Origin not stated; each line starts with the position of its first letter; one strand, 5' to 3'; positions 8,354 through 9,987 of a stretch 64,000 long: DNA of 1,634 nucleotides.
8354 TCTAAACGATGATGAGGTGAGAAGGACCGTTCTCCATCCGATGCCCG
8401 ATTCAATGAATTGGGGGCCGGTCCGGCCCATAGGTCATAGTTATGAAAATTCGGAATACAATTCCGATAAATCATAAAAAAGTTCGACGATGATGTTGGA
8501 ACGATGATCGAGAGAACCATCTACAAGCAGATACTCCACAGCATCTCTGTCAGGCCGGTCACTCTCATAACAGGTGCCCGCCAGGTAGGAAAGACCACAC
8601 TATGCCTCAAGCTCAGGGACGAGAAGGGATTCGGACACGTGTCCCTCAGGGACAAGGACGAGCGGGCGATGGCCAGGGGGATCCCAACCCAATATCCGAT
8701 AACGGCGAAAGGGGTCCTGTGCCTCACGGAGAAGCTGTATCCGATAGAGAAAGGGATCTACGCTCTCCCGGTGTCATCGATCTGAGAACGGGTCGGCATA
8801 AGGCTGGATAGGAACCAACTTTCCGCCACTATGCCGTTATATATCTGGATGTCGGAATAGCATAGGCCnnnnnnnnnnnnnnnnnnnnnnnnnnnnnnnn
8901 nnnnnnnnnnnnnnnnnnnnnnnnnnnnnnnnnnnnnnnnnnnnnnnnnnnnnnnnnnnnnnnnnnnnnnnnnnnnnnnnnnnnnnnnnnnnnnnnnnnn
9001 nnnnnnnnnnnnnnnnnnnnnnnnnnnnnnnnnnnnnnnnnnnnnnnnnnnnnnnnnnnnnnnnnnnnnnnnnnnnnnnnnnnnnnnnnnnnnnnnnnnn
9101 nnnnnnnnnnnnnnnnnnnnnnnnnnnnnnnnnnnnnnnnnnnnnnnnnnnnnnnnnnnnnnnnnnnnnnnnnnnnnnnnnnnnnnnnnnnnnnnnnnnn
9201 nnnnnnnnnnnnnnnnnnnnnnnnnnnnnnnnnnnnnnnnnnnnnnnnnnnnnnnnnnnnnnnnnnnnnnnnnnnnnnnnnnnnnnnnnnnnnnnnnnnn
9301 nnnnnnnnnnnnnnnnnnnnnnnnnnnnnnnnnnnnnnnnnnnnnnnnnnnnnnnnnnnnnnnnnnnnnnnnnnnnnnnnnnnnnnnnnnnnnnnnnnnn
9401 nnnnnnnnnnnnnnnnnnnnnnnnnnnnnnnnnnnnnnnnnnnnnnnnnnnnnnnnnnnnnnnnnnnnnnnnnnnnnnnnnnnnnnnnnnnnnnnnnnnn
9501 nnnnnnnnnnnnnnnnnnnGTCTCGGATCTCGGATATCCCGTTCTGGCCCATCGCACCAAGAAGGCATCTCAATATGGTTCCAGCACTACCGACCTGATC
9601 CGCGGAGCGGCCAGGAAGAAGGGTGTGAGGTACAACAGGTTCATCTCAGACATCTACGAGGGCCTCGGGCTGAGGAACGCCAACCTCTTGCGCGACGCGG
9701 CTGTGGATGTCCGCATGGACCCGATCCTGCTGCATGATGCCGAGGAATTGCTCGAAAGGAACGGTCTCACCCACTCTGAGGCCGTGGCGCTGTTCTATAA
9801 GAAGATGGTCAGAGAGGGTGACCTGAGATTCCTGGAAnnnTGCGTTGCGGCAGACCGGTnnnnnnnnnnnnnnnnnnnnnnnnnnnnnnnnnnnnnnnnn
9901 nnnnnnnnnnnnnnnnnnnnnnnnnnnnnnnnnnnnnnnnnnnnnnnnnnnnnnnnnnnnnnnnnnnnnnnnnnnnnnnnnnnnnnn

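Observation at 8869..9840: PP-loop ATP pyrophosphatase fused to a RelB/DinJ-like antitoxin domain, beside a HipA locus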

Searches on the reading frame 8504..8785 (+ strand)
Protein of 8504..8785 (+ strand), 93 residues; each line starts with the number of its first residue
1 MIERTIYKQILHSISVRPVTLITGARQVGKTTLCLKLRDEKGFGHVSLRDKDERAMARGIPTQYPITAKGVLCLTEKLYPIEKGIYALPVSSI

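Call 3: search_protein_families(library=pfam, proteins=[window:8504-8785:+], max_evalue=0.1)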
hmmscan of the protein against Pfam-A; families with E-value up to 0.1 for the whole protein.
window:8504-8785:+ (93 aa): 7 families
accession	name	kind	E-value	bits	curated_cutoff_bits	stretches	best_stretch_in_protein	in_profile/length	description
PF13173.12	AAA_14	-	3.1e-06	27.6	27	1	17-57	2-46/129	AAA domain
PF13401.12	AAA_22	-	0.017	15.8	27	1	17-41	5-29/130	AAA domain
PF13238.12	AAA_18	-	0.018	15.9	29.4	1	21-50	2-30/128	AAA domain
PF03266.21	NTPase_1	-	0.028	14.7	23.9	1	21-40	3-22/168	NTPase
PF13555.12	AAA_29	-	0.061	13.5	27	1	12-33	17-38/61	P-loop containing region of AAA domain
PF13191.12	AAA_16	-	0.063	14.2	32.6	1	18-39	25-46/167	AAA ATPase domain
PF13481.12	AAA_25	-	0.1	12.7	27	0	19-37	35-53/195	AAA domain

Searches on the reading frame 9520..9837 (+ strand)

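Call 15: search_protein_families(library=pfam, proteins=[window:9520-9837:+], max_evalue=10)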
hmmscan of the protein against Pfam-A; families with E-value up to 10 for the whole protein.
window:9520-9837:+ (106 aa): 1 family
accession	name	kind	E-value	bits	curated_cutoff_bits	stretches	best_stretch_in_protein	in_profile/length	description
PF04221.18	RelB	-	0.0011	19.3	22.4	1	61-103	3-45/82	RelB antitoxin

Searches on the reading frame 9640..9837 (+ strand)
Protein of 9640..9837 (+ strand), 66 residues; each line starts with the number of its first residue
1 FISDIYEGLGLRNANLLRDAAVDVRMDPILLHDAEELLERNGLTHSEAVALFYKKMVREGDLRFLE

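Call 15: search_protein_families(library=pfam, proteins=[window:9640-9837:+], max_evalue=10)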
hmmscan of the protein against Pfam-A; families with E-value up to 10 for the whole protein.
window:9640-9837:+ (66 aa): 2 families
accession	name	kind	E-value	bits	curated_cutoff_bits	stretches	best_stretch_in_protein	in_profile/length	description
PF04221.18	RelB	-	0.00056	20.2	22.4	1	21-63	3-45/82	RelB antitoxin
PF02244.21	Propep_M14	-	0.17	12.5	22.1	1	20-46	34-60/73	Carboxypeptidase activation peptide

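Call 16: search_solved_structures(query=window:9640-9837:+, max_evalue=10, show_alignments=3)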
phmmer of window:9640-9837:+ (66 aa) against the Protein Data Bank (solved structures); distinct sequences matched with E-value up to 10: 2.
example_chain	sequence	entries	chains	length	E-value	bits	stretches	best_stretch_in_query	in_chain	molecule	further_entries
4ml0_A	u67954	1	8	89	0.4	14.2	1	17-64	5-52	Predicted antitoxin of YafQ-DinJ toxin-antitoxin system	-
4q2u_A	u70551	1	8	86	0.61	13.6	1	19-64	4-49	Antitoxin DinJ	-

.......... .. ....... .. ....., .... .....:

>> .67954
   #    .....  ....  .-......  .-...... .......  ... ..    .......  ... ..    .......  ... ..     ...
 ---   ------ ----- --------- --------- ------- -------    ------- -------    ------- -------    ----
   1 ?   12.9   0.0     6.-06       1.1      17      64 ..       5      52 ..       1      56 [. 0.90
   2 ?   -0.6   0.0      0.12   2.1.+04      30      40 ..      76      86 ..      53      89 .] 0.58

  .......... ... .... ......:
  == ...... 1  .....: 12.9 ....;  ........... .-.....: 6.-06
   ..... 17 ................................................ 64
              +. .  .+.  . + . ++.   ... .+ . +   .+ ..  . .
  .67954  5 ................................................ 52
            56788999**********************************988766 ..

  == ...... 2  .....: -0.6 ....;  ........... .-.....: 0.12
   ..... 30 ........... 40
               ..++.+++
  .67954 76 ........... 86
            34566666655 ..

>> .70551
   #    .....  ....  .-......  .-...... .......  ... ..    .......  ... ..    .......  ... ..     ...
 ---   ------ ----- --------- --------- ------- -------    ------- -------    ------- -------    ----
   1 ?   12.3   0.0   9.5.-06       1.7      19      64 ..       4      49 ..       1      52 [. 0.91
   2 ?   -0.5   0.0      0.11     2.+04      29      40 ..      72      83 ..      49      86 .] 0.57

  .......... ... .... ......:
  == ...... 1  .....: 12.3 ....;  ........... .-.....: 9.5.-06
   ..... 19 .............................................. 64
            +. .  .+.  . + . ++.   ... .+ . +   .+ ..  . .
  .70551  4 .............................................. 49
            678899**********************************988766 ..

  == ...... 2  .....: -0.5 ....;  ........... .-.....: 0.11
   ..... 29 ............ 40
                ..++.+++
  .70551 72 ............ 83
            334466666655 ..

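Call 39: search_solved_structures(query=A3, max_evalue=1, show_alignments=3)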
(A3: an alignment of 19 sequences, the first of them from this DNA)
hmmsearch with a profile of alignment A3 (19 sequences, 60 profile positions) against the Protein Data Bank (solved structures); distinct sequences matched with E-value up to 1: 8.
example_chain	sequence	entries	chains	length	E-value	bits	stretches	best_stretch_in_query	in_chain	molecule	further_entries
2k29_A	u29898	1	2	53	0.0066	19.1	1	13-42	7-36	Antitoxin RelB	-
4fxe_A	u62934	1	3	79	0.014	18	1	13-42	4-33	Antitoxin RelB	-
4ml0_A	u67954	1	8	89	0.028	17.1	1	11-55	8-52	Predicted antitoxin of YafQ-DinJ toxin-antitoxin system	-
4q2u_A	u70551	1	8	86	0.028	17.1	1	11-55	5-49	Antitoxin DinJ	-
9lew_A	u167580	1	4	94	0.077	15.7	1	12-55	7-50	DNA-damage-inducible protein J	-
3kpx_A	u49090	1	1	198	0.61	12.9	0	17-47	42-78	Apophotoprotein clytin-3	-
7aoi_XH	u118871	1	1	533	0.64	12.8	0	31-50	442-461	mt-LAF8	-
6yxx_EH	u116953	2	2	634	0.89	12.3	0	31-50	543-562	mt-LAF8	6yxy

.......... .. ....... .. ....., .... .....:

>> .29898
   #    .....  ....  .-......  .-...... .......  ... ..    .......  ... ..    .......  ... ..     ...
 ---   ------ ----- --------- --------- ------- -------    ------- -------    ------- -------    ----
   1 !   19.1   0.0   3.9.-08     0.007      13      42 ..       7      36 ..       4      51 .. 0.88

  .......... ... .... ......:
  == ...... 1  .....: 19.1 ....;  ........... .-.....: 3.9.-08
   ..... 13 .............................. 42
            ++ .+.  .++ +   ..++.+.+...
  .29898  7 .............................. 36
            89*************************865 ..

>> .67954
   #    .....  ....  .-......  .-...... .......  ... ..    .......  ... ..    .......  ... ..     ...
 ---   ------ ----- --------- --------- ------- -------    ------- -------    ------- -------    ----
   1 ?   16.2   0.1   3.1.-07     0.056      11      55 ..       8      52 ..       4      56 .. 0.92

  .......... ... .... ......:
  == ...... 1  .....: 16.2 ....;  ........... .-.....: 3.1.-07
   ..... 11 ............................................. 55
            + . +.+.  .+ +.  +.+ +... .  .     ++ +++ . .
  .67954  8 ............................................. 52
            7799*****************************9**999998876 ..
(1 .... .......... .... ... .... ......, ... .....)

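Call 40: search_protein_families(library=pfam, alignment_id=A3, max_evalue=0.1)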
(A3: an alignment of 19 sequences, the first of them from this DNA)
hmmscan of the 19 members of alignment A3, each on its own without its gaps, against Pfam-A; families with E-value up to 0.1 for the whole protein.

A. member 1, seq(57 aa): 1 family
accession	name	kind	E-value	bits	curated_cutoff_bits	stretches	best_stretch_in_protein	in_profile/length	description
PF04221.18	RelB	-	0.00049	20.4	22.4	1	12-54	3-45/82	RelB antitoxin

B. families by the number of members that match (of 19 scanned): 3 families
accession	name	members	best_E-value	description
PF04221.18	RelB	17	4.9e-07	RelB antitoxin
PF02244.21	Propep_M14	1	0.054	Carboxypeptidase activation peptide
PF00475.24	IGPD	1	0.077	Imidazoleglycerol-phosphate dehydratase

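Call 82: predict_structure(alignment_id=A3)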
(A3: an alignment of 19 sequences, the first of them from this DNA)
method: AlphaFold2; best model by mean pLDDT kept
length: 57 residues; sequences in the alignment: 19
mean_pLDDT: 83.2   pTM: 0.58
mean pLDDT of the five models: 83.2, 83.0, 82.6, 82.2, 78.9
residues with pLDDT >= 90: 35; 70-90: 8; 50-70: 13; < 50: 1
segments of 3 or more residues with pLDDT < 50: none
pLDDT, mean of each block of 10 residues (from residue 1): 52 75 95 94 94 91
secondary structure, 60 per line:
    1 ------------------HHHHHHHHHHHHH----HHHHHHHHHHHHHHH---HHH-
elements in order: H19-31 H36-50

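Call 84: fold_search(model_id=the predicted structure, library=pdb)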
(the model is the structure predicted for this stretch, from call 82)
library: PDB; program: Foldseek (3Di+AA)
matches with E <= 10: 5; with E <= 0.001: 0
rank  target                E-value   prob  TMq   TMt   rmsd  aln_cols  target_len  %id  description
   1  4fxe_B                9.9e-01  0.77  0.64  0.49   1.6        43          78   28  Crystal structure of the intact E. coli RelBE toxin-antitoxin complex (released 2012-08-29)
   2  9lew_G                1.1e+00  0.77  0.65  0.43   1.4        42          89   24  The crystal structure of DinJ-YafQ complex from Vibrio cholerae (released 2025-07-30)
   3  9lew_C                1.5e+00  0.69  0.64  0.42   1.5        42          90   24  The crystal structure of DinJ-YafQ complex from Vibrio cholerae (released 2025-07-30)
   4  7vp2_B                8.5e+00  0.08  0.44  0.44   2.9        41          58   22  Structure of a transcription factor and DNA complex (released 2022-10-19)
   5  7vp4_B                9.9e+00  0.07  0.45  0.41   2.9        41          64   22  Structure of a transcription factor and DNA complex (released 2022-10-19)

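Call 85: find_homologous_proteins(query=A3, max_evalue=0.001)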
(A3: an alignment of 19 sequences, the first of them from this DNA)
Query A3 (19 sequences) (57 aa, profile of the alignment): 20 proteins with E <= 0.001 among 265 candidates.
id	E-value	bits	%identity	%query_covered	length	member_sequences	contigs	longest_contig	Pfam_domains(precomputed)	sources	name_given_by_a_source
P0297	2.6e-28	115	75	100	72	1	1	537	-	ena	-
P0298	7.1e-28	114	75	100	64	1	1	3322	-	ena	-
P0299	9.7e-28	113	74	100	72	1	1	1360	-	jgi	jgi:asparagine synthase (glutamine-hydrolysing)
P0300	1.8e-27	112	70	100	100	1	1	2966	-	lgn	-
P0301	2.4e-27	112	77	100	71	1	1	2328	-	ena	-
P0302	8.3e-27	110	75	100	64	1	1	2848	-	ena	-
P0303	4.1e-26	108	72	100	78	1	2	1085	-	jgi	jgi:asparagine synthase (glutamine-hydrolysing)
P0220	7.0e-26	107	65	100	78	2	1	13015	-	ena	-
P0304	1.3e-25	106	68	100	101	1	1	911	-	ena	-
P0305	2.5e-22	96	68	98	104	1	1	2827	-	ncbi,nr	ncbi:MAG: hypothetical protein IKQ93_04965, partial [Candidatus Methanomethylophilaceae archaeon]|nr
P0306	3.6e-20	89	37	86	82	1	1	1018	PF04221.19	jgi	jgi:addiction module RelB/DinJ family antitoxin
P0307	9.4e-20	88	84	75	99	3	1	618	-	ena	-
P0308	2.0e-19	87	38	88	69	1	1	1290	PF04221.19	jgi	jgi:addiction module RelB/DinJ family antitoxin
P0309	4.3e-19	85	35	86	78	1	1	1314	PF04221.19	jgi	jgi:asparagine synthase (glutamine-hydrolysing)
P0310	1.1e-17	81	39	89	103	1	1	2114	PF04221.19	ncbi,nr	ncbi:MAG: type II toxin-antitoxin system RelB/DinJ family antitoxin, partial [Candidatus Methanometh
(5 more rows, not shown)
